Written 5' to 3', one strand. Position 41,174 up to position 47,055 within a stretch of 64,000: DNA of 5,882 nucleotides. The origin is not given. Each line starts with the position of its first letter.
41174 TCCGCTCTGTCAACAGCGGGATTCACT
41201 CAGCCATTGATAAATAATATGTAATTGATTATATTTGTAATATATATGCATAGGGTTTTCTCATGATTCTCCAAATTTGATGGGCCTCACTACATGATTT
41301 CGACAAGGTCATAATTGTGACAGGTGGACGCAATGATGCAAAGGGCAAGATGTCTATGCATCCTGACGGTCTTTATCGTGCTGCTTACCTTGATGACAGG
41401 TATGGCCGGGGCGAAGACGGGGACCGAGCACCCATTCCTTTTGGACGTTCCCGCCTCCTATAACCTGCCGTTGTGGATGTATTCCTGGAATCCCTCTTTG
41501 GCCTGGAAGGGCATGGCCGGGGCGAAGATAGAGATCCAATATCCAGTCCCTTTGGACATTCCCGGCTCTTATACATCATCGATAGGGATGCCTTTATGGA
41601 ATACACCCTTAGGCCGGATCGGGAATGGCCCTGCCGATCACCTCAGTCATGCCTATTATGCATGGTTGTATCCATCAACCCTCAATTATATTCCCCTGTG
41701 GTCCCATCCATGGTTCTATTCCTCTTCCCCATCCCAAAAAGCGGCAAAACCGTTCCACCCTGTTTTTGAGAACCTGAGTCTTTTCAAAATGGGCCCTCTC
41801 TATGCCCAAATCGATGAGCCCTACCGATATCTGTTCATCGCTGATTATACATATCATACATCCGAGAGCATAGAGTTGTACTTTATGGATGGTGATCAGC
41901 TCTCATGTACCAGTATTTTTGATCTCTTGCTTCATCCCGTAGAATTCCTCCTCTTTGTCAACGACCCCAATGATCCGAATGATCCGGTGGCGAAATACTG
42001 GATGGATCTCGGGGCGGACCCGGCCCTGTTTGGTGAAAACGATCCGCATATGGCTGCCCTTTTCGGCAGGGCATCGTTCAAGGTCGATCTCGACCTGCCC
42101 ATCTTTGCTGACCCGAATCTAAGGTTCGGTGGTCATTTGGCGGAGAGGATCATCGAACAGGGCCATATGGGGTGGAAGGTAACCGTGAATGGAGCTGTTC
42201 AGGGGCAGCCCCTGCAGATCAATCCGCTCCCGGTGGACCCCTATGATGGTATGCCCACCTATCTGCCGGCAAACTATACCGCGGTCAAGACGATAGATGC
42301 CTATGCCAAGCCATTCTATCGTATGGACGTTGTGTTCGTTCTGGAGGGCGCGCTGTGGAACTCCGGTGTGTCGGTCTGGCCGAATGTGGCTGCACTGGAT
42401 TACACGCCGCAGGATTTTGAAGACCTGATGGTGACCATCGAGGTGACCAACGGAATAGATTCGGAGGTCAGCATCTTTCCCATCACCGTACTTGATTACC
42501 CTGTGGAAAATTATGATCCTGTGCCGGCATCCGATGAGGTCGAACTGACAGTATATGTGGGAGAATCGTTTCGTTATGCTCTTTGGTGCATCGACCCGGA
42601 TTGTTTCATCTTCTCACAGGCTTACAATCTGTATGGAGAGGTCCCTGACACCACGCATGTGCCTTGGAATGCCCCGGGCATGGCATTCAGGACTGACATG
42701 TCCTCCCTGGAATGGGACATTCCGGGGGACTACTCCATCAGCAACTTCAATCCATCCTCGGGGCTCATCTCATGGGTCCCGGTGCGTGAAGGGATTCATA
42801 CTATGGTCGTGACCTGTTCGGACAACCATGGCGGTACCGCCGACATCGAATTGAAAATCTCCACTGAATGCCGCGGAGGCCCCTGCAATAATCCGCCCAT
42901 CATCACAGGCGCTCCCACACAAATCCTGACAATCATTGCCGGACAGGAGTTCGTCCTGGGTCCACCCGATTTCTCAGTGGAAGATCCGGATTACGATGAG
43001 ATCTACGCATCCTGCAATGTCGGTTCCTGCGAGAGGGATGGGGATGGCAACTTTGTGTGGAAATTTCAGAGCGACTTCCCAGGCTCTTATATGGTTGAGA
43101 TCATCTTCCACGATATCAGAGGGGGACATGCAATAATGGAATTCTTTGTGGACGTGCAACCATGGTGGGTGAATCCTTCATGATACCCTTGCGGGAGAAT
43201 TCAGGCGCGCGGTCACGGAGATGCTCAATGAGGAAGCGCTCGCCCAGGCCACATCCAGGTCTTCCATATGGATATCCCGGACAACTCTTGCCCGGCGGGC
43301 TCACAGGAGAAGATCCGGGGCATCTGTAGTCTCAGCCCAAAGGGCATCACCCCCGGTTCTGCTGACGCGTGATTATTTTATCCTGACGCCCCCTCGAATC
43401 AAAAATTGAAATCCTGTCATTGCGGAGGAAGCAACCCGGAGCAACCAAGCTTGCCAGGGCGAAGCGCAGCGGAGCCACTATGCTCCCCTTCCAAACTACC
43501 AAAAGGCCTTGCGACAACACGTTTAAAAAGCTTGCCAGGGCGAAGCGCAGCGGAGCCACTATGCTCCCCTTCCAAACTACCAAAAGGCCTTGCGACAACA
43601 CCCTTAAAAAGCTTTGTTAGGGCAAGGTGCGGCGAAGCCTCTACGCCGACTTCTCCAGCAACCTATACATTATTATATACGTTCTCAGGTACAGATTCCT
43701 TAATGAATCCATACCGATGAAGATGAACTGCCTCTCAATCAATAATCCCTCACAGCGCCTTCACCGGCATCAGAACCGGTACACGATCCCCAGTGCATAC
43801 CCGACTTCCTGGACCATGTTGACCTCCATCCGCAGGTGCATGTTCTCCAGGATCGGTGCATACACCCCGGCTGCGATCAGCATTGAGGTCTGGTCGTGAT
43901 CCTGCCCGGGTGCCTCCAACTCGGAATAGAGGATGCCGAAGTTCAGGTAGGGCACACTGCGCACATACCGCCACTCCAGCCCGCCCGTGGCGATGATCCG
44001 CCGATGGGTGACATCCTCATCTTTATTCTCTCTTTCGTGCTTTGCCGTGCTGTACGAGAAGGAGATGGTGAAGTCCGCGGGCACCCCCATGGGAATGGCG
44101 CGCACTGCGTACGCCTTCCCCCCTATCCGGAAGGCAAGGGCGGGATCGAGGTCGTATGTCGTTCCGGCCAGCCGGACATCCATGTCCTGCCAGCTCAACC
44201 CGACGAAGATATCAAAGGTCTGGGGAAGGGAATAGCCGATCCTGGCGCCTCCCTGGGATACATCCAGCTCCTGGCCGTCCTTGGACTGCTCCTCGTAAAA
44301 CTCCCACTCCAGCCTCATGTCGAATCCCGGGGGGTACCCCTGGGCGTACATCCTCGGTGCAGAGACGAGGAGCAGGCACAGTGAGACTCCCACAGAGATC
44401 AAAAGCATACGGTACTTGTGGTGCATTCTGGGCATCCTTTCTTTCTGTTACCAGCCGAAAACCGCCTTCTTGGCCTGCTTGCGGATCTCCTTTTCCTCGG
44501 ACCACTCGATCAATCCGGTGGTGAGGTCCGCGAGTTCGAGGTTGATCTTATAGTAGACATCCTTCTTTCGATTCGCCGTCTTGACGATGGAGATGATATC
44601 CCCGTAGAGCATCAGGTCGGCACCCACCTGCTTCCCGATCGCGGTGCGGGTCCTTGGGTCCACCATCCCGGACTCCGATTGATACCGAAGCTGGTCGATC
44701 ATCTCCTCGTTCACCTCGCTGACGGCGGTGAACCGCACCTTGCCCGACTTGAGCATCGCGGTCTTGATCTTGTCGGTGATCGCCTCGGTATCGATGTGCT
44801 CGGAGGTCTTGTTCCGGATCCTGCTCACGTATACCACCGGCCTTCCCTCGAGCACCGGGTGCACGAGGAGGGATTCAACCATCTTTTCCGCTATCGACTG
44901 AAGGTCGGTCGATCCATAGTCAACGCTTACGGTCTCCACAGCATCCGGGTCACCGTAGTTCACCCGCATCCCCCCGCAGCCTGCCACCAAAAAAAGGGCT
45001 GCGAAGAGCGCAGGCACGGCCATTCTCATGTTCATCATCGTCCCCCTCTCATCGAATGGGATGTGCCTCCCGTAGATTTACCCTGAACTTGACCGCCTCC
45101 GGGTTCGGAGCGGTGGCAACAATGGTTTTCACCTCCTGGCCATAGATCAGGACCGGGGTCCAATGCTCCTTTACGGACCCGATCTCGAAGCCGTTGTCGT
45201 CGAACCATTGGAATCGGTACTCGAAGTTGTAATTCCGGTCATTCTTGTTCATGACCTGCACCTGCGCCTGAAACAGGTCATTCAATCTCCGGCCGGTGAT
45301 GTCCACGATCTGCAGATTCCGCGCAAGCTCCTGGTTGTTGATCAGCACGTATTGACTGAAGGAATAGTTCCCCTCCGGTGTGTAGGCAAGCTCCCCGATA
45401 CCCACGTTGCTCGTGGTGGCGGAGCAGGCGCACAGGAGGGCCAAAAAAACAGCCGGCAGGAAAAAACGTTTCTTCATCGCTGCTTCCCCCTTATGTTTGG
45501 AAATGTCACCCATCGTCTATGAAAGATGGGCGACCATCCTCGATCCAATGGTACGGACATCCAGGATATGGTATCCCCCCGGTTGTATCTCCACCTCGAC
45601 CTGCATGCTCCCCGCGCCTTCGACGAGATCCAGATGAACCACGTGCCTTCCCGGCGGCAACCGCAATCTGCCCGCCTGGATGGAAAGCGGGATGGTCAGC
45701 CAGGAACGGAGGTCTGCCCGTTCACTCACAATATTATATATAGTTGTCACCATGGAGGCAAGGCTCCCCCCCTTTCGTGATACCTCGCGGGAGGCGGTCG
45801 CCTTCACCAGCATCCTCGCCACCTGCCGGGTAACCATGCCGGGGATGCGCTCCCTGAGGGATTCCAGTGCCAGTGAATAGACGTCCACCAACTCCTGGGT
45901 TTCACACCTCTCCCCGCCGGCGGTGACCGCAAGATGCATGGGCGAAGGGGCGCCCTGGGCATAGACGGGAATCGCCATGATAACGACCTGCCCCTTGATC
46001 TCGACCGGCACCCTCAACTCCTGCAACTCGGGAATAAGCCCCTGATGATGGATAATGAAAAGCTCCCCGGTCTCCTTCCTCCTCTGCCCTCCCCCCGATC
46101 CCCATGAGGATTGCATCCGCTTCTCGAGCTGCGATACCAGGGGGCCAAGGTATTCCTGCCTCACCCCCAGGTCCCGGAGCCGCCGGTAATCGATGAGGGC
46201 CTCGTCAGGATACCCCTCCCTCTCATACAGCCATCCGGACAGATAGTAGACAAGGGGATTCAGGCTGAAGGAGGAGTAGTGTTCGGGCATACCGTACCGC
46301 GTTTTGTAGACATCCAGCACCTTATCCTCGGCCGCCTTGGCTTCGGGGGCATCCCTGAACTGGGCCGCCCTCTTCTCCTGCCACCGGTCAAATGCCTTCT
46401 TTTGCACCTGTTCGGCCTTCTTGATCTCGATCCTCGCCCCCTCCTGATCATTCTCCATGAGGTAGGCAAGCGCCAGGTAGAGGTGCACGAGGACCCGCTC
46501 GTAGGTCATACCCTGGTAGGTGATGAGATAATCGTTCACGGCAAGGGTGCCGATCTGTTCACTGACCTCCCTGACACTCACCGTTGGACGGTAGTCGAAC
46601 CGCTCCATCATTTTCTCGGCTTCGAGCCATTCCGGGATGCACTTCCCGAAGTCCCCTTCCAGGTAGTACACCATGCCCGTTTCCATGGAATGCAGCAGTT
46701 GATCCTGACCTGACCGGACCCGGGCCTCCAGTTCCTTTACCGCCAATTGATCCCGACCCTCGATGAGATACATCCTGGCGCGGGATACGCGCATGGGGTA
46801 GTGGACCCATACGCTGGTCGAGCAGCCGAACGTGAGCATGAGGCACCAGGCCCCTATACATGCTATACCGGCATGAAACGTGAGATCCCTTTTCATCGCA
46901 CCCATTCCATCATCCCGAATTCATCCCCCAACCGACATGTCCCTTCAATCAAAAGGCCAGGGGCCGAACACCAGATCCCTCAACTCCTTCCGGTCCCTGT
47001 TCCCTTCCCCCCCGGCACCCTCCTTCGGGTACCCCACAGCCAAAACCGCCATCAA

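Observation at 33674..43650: Novel composite repeat family in three copies, starting with a duplicate of the dxs 3' end and bracketing two large secreted-protein genes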

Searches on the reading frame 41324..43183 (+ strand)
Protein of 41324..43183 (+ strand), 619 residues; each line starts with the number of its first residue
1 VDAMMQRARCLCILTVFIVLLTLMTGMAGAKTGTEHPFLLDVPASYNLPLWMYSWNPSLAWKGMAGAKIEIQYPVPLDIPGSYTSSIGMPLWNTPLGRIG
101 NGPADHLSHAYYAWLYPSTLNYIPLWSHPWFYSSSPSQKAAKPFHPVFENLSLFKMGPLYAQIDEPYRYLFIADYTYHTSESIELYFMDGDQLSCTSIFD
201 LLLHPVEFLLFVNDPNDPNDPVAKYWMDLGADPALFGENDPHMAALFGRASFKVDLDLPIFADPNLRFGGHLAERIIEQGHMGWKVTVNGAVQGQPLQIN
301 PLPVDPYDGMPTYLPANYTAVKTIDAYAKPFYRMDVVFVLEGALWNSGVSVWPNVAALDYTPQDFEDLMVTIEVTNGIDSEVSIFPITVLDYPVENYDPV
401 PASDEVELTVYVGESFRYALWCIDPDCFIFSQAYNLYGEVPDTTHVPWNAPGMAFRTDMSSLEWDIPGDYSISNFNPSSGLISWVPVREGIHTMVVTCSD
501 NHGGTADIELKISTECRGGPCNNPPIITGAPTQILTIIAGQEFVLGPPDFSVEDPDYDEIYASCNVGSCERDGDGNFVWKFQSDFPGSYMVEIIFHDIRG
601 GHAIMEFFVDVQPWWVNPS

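Call 10: search_protein_families(library=pfam, proteins=[window:41324-43183:+])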
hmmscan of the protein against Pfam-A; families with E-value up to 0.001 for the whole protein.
window:41324-43183:+ (619 aa): 0 families

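Call 53: find_homologous_proteins(query=window:41333-43183:+, max_evalue=0.00001)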
Query window:41333-43183:+ (616 aa): 117 proteins with E <= 0.00001 among 8000 candidates.
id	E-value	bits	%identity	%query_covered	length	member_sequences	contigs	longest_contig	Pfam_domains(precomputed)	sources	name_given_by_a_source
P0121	0.0e+0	1473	100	100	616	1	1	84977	-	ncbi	ncbi:MAG: hypothetical protein ACMUIL_01285 [bacterium]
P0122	0.0e+0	1128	79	99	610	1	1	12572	-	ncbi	ncbi:MAG: hypothetical protein ACMUIS_12075, partial [bacterium]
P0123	1.3e-252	858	62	100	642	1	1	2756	-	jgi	-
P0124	2.1e-251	854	62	100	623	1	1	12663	-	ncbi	ncbi:MAG: hypothetical protein ACMUIM_07440 [bacterium]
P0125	1.3e-187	643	57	84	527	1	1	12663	-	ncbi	ncbi:MAG: hypothetical protein ACMUIM_07430 [bacterium]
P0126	2.1e-187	642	58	84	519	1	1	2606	-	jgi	jgi:hypothetical protein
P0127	1.2e-164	567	55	77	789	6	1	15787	-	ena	-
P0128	6.8e-164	565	57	77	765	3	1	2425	-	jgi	jgi:hypothetical protein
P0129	1.2e-163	564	57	77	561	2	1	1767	-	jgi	jgi:hypothetical protein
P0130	1.5e-163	564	55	77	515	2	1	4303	-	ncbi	-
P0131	1.2e-162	561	59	74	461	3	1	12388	-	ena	-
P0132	2.7e-162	559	57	77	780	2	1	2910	-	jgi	jgi:hypothetical protein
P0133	3.2e-162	559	55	77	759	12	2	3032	-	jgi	-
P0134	6.0e-161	555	56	77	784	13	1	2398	-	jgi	jgi:hypothetical protein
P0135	2.9e-160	553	55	77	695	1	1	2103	-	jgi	jgi:hypothetical protein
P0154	1.6e-139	484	52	75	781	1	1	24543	-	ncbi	ncbi:MAG: hypothetical protein ACMUIS_09395 [bacterium]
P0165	5.5e-132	459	49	75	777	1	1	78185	-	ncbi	ncbi:MAG: hypothetical protein ACMUIS_03580 [bacterium]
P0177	2.2e-125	437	48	75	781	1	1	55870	-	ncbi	ncbi:MAG: hypothetical protein ACMUIL_02795 [bacterium]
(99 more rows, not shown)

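Call 54: find_encoding_contigs(protein=P0122, flank=10000, max_places=3)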
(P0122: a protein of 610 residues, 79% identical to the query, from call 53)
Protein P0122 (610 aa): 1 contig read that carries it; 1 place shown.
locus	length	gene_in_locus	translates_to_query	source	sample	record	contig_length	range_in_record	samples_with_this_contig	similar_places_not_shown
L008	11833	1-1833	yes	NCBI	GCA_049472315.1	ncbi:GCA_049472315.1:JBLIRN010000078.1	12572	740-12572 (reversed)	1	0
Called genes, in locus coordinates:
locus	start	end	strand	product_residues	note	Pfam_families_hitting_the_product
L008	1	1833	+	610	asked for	?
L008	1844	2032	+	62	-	-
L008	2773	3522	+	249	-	PF22825:HpiC1-like, PF07589:PEP_exosort_dom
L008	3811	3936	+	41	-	-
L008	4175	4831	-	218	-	-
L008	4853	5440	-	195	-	PF13036:LpoB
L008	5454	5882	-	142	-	PF07233:DUF1425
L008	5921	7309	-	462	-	PF07719:TPR_2 (faint)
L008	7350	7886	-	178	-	PF00881:Nitroreductase, PF14512:TM1586_NiRdase (weak), PF00881:Nitroreductase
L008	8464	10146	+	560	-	PF01627:Hpt, PF02895:H-kinase_dim, PF02518:HATPase_c, PF01584:CheW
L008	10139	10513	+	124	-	PF00072:Response_reg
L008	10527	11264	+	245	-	PF01584:CheW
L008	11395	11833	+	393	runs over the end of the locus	PF12729:4HB_MCP_1 (weak), PF00672:HAMP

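Call 55: find_encoding_contigs(protein=P0124, flank=10000, max_places=3)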
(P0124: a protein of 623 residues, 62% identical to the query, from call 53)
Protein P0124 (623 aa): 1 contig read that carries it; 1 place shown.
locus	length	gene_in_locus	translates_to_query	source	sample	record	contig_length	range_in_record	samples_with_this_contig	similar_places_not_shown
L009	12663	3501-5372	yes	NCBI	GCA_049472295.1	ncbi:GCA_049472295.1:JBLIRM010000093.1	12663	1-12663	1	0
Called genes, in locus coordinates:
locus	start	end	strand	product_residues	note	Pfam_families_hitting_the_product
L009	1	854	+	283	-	PF00082:Peptidase_S8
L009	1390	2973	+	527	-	-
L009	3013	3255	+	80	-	-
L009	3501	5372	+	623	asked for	-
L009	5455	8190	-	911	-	PF09137:Glucodextran_N, PF00723:Glyco_hydro_15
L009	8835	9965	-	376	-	-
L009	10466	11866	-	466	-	-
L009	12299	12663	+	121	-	?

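Call 63: find_encoding_contigs(protein=P0177, flank=10000, max_places=2)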
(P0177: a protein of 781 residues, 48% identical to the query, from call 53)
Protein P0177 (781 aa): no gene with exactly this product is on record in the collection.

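Call 78: find_encoding_contigs(protein=P0165, flank=10000, max_places=2)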
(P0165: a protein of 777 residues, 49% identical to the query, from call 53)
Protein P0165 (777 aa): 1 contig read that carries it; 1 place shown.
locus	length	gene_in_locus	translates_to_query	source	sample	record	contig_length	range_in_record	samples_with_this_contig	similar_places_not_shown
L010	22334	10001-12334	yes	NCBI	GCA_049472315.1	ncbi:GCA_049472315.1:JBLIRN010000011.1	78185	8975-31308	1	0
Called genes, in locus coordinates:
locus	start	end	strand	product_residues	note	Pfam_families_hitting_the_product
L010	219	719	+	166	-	-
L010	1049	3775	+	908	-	PF13620:CarboxypepD_reg (weak), PF17210:SdrD_B (faint), PF22904:NOMO1-like_2nd (faint)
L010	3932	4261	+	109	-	PF04255:DUF433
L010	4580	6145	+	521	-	PF13231:PMT_2, PF13432:TPR_16 (faint), PF00515:TPR_1 (weak), PF07719:TPR_2 (faint), PF13181:TPR_8 (faint), PF13374:TPR_10 (faint), PF13424:TPR_12 (weak), PF13431:TPR_17 (weak), +2 more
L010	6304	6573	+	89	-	-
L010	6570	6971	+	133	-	PF01850:PIN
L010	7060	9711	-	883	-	PF01571:GCV_T, PF08669:GCV_T_C (faint), PF00464:SHMT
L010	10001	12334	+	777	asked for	-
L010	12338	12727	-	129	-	PF01050:MannoseP_isomer, PF07883:Cupin_2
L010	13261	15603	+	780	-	-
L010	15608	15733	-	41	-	-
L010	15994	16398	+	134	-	PF01597:GCV_H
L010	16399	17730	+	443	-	PF02347:GDC-P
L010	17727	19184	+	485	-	PF02347:GDC-P, PF01212:Beta_elim_lyase (weak), PF00266:Aminotran_5 (weak), PF21478:GcvP2_C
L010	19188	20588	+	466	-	PF01262:AlaDh_PNT_C (faint), PF01266:DAO (faint), PF07992:Pyr_redox_2, PF13450:NAD_binding_8 (faint), PF13738:Pyr_redox_3, PF00070:Pyr_redox, PF02852:Pyr_redox_dim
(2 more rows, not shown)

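Call 79: find_encoding_contigs(protein=P0154, flank=10000, max_places=2)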
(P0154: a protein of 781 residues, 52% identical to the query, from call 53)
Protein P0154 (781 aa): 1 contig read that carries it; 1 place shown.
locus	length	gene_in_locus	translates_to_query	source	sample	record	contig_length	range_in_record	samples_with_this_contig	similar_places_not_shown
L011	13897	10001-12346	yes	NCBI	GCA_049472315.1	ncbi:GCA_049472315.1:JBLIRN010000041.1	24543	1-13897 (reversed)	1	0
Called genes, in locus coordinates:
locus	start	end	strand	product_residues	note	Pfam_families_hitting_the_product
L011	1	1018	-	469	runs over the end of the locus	PF00072:Response_reg, PF00512:HisKA (faint), PF02518:HATPase_c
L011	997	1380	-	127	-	PF00072:Response_reg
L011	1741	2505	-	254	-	PF21842:DUF6901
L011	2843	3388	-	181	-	PF13505:OMP_b-brl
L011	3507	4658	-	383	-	PF04055:Radical_SAM, PF06969:HemN_C (weak)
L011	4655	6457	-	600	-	PF00009:GTP_EFTU, PF03144:GTP_EFTU_D2, PF14492:EFG_III (weak), PF00679:EFG_C, PF06421:LepA_C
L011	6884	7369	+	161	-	-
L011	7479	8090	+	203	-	-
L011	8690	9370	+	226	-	PF00072:Response_reg, PF00196:GerE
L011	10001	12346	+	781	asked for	-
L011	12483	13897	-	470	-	PF11617:Cu-binding_MopE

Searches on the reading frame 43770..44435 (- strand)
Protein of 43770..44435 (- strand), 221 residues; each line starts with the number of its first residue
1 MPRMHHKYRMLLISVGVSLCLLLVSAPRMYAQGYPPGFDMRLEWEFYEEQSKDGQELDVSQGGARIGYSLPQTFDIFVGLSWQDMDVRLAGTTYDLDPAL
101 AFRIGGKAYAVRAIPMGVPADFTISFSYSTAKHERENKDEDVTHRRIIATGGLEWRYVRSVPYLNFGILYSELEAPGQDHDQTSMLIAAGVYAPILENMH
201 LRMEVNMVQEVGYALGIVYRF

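Call 10: search_protein_families(library=pfam, proteins=[window:43770-44435:-])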
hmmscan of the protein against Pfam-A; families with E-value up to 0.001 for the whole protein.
window:43770-44435:- (221 aa): 1 family
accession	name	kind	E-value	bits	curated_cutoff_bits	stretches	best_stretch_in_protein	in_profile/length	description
PF13505.12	OMP_b-brl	-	1.5e-05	25.7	28.7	1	18-207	3-152/175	Outer membrane protein beta-barrel domain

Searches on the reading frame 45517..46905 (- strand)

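Call 10: search_protein_families(library=pfam, proteins=[window:45517-46905:-])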
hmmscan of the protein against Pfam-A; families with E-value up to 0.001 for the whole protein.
window:45517-46905:- (462 aa): 1 family
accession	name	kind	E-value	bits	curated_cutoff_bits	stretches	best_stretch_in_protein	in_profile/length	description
PF07719.23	TPR_2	-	1.2e-06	28.6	27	0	218-244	2-28/34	Tetratricopeptide repeat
